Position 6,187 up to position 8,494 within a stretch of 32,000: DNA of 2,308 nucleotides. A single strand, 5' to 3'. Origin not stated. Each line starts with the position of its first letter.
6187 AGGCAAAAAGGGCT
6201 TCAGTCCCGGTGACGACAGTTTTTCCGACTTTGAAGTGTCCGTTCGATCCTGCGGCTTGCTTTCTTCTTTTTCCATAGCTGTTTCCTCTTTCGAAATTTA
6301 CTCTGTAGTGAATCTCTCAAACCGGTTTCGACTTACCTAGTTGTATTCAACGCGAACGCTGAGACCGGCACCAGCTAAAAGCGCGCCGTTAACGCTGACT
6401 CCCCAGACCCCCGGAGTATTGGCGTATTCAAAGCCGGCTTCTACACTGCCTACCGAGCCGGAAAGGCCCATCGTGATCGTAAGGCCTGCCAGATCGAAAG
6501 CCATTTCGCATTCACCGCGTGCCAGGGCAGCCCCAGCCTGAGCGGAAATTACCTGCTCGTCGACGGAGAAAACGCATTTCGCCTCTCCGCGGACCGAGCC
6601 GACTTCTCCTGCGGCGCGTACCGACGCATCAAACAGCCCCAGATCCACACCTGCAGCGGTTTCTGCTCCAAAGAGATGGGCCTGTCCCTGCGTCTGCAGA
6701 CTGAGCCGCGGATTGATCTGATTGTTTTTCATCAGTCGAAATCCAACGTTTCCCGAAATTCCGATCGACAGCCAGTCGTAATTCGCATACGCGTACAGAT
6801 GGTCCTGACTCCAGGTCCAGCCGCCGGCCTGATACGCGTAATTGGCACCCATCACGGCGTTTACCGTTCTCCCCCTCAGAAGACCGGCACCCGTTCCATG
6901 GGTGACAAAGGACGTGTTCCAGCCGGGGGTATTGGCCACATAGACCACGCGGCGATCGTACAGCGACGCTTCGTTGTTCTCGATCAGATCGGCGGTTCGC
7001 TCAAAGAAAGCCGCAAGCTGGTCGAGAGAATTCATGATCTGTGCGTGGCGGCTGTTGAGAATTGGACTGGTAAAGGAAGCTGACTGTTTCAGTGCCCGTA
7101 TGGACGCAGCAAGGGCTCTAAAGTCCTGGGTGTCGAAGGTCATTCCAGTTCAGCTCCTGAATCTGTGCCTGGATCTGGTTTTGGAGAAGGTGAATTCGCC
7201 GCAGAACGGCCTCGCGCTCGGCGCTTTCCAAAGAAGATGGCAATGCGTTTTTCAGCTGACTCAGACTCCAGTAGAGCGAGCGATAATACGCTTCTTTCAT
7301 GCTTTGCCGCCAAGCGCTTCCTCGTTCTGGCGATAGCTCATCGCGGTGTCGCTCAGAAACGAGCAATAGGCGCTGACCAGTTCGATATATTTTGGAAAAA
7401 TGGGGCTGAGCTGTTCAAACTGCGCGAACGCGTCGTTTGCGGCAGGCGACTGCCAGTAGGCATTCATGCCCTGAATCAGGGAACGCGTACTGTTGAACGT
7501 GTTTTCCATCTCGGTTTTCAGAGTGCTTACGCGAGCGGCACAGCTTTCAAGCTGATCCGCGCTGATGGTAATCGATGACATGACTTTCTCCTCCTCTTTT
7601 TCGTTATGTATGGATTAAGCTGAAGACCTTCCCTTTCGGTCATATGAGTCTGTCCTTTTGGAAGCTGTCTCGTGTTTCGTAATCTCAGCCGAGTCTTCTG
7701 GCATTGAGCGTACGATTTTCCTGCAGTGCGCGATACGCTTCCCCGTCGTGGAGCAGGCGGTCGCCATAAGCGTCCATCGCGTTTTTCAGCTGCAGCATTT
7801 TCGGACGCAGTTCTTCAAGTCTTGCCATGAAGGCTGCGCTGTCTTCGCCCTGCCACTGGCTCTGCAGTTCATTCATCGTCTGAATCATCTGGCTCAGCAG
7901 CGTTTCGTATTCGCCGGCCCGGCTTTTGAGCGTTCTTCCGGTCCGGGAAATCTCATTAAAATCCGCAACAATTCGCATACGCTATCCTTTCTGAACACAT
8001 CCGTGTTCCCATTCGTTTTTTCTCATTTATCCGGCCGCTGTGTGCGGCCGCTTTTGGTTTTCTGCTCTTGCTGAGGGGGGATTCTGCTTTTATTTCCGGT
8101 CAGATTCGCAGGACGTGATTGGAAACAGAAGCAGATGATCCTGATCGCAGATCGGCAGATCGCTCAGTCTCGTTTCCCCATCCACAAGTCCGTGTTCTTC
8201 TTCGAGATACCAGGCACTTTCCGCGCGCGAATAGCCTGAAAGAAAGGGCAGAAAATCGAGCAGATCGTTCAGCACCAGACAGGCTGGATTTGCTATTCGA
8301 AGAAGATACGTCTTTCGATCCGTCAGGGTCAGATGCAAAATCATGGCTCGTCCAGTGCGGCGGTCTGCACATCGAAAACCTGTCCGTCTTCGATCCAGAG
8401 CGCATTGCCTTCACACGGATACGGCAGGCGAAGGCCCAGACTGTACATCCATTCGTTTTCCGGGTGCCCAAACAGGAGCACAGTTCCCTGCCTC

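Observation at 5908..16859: Non-canonical T7SSb-like secretion locus with unusual membrane components and inverted gene order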

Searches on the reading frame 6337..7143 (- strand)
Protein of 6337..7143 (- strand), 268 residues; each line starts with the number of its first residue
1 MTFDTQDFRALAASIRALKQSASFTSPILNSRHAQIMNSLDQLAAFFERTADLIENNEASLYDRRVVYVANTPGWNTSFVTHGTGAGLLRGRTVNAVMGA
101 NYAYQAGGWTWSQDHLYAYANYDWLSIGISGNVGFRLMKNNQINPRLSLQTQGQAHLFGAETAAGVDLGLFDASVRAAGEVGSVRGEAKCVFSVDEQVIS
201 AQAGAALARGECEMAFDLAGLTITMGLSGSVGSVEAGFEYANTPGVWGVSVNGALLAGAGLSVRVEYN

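Call 5: search_protein_families(library=pfam, max_evalue=0.1, proteins=[window:6337-7143:-])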
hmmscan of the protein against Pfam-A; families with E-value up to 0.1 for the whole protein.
window:6337-7143:- (268 aa): 0 families

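Call 6: search_protein_families(library=ncbifam, max_evalue=0.1, proteins=[window:6337-7143:-])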
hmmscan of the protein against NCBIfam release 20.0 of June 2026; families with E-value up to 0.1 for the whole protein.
window:6337-7143:- (268 aa): 0 families

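Call 34: find_homologous_proteins(query=window:6337-7143:-, max_evalue=0.001)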
Query window:6337-7143:- (268 aa): 10 proteins with E <= 0.001 among 7452 candidates.
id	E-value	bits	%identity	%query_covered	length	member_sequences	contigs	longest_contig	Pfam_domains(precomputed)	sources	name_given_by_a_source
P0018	4.6e-170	582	99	100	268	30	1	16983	-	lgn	-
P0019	1.9e-120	419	70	100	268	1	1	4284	-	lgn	-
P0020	5.1e-80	287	54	99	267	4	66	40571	-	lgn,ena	-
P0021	3.0e-68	248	51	99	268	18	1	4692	-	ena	-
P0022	9.0e-61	224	46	100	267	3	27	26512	-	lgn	-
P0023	2.0e-59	219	43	100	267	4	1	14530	-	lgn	-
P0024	9.8e-59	217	48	100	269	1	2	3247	-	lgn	-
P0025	7.8e-58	214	45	100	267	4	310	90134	-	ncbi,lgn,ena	-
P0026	9.6e-58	214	46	100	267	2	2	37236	-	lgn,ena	-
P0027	8.2e-52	194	46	86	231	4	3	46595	-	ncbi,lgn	-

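Call 50: predict_structure(alignment_id=A2)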
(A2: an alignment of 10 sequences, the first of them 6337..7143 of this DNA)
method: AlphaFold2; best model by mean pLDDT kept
length: 268 residues; sequences in the alignment: 10
mean_pLDDT: 63.7   pTM: 0.51
mean pLDDT of the five models: 63.7, 60.8, 57.5, 56.4, 43.1
residues with pLDDT >= 90: 1; 70-90: 114; 50-70: 91; < 50: 62
segments of 3 or more residues with pLDDT < 50: 1-5, 56-64, 216-218, 220-227, 236-240, 244-268
pLDDT, mean of each block of 10 residues (from residue 1): 45 61 65 71 65 47 56 80 65 73 87 85 85 74 75 82 80 74 74 64 54 50 47 51 37 35 31
secondary structure, 60 per line:
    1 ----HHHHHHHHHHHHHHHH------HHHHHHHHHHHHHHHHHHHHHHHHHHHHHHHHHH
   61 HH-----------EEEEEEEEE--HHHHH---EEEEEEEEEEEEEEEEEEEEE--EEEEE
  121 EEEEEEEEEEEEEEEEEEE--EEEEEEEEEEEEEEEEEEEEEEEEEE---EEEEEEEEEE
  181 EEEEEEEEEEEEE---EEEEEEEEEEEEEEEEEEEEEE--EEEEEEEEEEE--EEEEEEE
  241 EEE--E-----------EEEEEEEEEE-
elements in order: H5-20 H27-62 E74-82 H85-89 E93-113 E116-139 E142-167 E171-193 E197-218 E221-231 E234-243 E258-267

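Call 55: fold_search(model_id=the predicted structure, library=pdb)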
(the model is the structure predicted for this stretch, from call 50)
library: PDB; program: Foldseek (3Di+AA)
matches with E <= 10: 494; with E <= 0.001: 0
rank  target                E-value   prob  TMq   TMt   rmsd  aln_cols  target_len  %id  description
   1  4v2t_1                2.2e-03  0.10  0.08  0.05  39.1       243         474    8  Membrane embedded pleurotolysin pore with 13 fold symmetry (released 2015-02-18)
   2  4v2t_A                2.2e-03  0.10  0.08  0.05  39.1       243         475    8  Membrane embedded pleurotolysin pore with 13 fold symmetry (released 2015-02-18)
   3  9do6_C                2.9e-03  0.08  0.08  0.05  37.8       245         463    9  Membrane-spanning OlyA/PlyB pore complex focused refinement (released 2025-09-24)
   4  7vcf_F                9.4e-03  0.21  0.14  0.10  25.5       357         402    9  Cryo-EM structure of Chlamydomonas TOC-TIC supercomplex (released 2022-11-30)
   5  7xzj_9                1.7e-02  0.16  0.14  0.11  26.7       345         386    9  Cryo-EM structure of TOC complex from Chlamydomonas reinhardtii. (released 2023-01-11)
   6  6h03_F                1.8e-02  0.03  0.07  0.05  39.9       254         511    9  OPEN CONFORMATION OF THE MEMBRANE ATTACK COMPLEX (released 2018-12-19)
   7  7xzi_9                1.9e-02  0.12  0.13  0.09  25.9       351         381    9  Cryo-EM structure of TOC-TIC supercomplex from Chlamydomonas reinhardtii (released 2023-01-11)
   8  8b0g_D                3.1e-02  0.04  0.07  0.04  39.4       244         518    7  2C9, C5b9-CD59 structure (released 2023-02-22)
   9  1kmo                  4.5e-02  0.84  0.23  0.11  11.2       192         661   10  Crystal structure of the Outer Membrane Transporter FecA (released 2002-03-06)
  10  6i7s_G                5.0e-02  0.08  0.10  0.05  25.4       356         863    9  Microsomal triglyceride transfer protein (released 2019-08-21)
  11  7pag                  5.5e-02  0.02  0.07  0.05  40.1       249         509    6  The pore conformation of lymphocyte perforin (released 2022-02-16)
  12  8a60_A                6.5e-02  0.47  0.20  0.10  12.8       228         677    6  Crystal structure of FhuA in complex with the superinfection exclusion lipoprotein Llp (released 2022-10-05)
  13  5ly6                  9.5e-02  0.03  0.07  0.04  35.0       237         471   10  CryoEM structure of the membrane pore complex of Pneumolysin at 4.5A (released 2017-04-05)
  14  1bxw                  1.1e-01  0.20  0.17  0.23  13.2       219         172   10  OUTER MEMBRANE PROTEIN A (OMPA) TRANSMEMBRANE DOMAIN (released 1998-10-14)
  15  8bnz_P                1.1e-01  0.09  0.14  0.13  21.2       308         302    9  BAM-EspP complex structure with BamA-G431C/EspP-N1293C mutations in nanodisc (released 2023-04-26)
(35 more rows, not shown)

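Call 80: search_protein_representatives(alignment_id=A2)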
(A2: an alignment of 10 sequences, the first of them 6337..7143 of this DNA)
Query: 10 sequences, 267 profile positions. Proteins with E-value up to 0.001 (for the whole library): 213; up to 1e-10: 131; up to 1e-30: 44. The best 150 are listed.
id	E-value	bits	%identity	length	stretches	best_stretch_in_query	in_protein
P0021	7.1e-112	389.6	-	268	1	1-267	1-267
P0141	5.7e-93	327.6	-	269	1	2-267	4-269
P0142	1.2e-79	283.9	-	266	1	1-267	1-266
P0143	2.1e-78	279.9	-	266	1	1-267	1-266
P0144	1.1e-66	241.4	-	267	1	1-267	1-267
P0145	8.8e-66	238.5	-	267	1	1-267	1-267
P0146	6.6e-62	225.8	-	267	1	1-267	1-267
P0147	1.1e-59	218.5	-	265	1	1-265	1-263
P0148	1.0e-57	212.1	-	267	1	1-267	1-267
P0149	5.2e-54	199.9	-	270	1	2-266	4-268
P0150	6.7e-53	196.3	-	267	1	1-266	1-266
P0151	2.2e-52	194.6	-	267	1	1-267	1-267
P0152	3.8e-51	190.5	-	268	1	1-267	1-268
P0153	2.8e-50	187.7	-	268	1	1-263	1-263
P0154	9.0e-49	182.7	-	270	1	1-266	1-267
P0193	6.6e-23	97.9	-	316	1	89-267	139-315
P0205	4.2e-21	92.0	-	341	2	119-266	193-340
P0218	1.7e-19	86.7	-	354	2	94-267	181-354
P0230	4.5e-18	82.1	-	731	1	74-266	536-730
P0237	8.2e-16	74.7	-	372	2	115-266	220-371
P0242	1.7e-14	70.4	-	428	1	109-265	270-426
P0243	1.8e-14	70.3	-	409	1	96-266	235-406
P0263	1.3e-11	61.0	-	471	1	99-265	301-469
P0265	1.5e-11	60.7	-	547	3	140-266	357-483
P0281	8.1e-10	55.0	-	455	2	113-266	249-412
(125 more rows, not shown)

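Call 81: search_protein_families(library=pfam, max_evalue=0.01, proteins=[P0193, P0205, P0218, P0230, P0242, P0263, P0265, P0243, P0237, P0281])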
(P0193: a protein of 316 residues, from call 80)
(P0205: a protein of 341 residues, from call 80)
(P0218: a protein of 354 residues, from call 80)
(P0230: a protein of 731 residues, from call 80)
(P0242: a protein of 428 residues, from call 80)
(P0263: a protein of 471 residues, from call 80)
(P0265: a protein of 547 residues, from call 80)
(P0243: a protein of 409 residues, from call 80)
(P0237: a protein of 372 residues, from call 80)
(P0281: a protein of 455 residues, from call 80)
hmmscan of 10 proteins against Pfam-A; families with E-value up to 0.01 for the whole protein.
P0193 (316 aa): 0 families

P0205 (341 aa): 0 families

P0218 (354 aa): 0 families

P0230 (731 aa): 2 families
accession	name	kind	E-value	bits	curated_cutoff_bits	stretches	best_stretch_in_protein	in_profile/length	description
PF11187.14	Mbeg1-like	-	9.6e-08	32.2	21.1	1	76-240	25-183/224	Mbeg1-like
PF01764.32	Lipase_3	-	0.00025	21.4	22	1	91-170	29-100/140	Lipase (class 3)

P0242 (428 aa): 0 families

P0263 (471 aa): 2 families
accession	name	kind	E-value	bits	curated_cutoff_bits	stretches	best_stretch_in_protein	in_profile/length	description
PF04740.18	LXG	-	5.4e-10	39.9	26.5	1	9-197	7-199/202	LXG domain of WXG superfamily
PF14747.11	DUF4473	-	0.00087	20.2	25.9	0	244-267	53-76/78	Domain of unknown function (DUF4473)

P0265 (547 aa): 0 families

P0243 (409 aa): 0 families

P0237 (372 aa): 1 family
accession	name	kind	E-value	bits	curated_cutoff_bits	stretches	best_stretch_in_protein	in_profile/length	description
PF24923.1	ATP-grasp_IQCH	-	0.0064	16.3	27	1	45-129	33-109/266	IQCH-like, ATP-grasp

P0281 (455 aa): 0 families

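Call 87: search_solved_structures(query=A2, max_evalue=1)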
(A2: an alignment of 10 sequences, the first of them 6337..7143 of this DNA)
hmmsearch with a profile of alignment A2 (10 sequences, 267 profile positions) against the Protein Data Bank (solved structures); distinct sequences matched with E-value up to 1: 0.

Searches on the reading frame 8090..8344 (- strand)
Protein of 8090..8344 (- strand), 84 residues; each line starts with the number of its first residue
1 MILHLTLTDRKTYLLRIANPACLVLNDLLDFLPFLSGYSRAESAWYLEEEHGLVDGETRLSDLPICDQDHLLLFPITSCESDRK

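Call 5: search_protein_families(library=pfam, max_evalue=0.1, proteins=[window:8090-8344:-])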
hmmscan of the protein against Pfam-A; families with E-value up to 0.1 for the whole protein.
window:8090-8344:- (84 aa): 0 families

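Call 6: search_protein_families(library=ncbifam, max_evalue=0.1, proteins=[window:8090-8344:-])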
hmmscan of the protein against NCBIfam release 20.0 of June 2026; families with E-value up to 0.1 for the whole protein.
window:8090-8344:- (84 aa): 0 families

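Call 48: search_protein_families(library=pfam, alignment_id=A4, max_evalue=1)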
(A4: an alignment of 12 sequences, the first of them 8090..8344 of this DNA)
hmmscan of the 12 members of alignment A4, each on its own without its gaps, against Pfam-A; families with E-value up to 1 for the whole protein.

A. member 1, window:8090-8344:- (84 aa): 0 families

B. families by the number of members that match (of 12 scanned): 4 families
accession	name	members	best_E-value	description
PF04569.19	DUF591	1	0.019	Protein of unknown function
PF01625.27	PMSR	1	0.1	Peptide methionine sulfoxide reductase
PF08840.17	BAAT_C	1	0.11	BAAT / Acyl-CoA thioester hydrolase C terminal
PF14981.11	FAM165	1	0.2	FAM165 family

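Call 86: search_solved_structures(query=A4, max_evalue=10)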
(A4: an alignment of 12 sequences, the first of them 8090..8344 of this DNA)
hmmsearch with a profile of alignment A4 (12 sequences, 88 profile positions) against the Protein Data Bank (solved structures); distinct sequences matched with E-value up to 10: 4.
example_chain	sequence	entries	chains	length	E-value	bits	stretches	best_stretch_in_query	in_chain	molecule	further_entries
6gfa_A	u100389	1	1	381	0.011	19.3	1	6-66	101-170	Heat shock protein 105 kDa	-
7aor_av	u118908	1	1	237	0.49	14.1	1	13-86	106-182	mS68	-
2ph7_A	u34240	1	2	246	1.7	12.3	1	43-80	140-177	Uncharacterized protein AF_2093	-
6tda_L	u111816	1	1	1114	6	10.6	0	24-63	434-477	Chromatin structure-remodeling complex protein RSC8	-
